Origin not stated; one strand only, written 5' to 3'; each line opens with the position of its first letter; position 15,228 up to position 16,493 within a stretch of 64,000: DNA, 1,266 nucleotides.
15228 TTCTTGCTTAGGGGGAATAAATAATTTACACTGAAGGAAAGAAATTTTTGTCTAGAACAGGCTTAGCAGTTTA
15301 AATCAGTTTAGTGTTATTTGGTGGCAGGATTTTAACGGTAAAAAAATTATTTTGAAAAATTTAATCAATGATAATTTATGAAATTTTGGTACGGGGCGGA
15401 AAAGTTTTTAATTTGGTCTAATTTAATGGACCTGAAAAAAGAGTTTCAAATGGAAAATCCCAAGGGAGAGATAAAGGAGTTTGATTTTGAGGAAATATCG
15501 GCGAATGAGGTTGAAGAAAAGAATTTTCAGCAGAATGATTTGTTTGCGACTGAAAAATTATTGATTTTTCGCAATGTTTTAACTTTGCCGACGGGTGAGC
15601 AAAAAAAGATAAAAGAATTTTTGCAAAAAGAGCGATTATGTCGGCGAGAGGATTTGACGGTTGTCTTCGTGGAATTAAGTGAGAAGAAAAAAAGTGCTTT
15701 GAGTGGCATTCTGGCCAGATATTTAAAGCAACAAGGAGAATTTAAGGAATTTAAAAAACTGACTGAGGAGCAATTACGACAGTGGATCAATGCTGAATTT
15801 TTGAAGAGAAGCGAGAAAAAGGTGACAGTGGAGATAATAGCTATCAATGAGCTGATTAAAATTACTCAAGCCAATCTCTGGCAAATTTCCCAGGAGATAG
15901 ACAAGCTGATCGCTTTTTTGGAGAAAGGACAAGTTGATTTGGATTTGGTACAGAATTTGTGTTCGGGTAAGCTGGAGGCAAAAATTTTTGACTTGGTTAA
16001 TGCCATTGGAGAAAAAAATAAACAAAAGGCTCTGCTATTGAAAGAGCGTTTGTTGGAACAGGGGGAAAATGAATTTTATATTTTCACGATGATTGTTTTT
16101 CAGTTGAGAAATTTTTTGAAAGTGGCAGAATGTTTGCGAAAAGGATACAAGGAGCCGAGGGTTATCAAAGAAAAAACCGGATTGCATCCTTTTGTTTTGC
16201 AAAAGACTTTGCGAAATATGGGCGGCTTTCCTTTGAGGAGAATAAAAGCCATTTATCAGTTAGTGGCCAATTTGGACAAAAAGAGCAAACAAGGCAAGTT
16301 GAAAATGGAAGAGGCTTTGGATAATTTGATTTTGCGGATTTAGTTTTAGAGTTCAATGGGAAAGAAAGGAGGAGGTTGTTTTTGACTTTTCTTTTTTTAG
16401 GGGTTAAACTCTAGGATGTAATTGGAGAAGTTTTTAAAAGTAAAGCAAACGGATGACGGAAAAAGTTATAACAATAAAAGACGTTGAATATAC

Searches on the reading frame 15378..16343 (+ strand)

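Call 30: search_protein_families(library=pfam, proteins=[window:15378-16343:+], max_evalue=0.001)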
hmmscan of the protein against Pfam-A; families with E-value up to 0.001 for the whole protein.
window:15378-16343:+ (321 aa): 1 family
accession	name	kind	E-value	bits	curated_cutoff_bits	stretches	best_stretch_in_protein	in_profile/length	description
PF21694.2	DNA_pol3_delta_C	-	7.1e-24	84.6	27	1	200-320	1-120/121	DNA polymerase III delta subunit, C-terminal domain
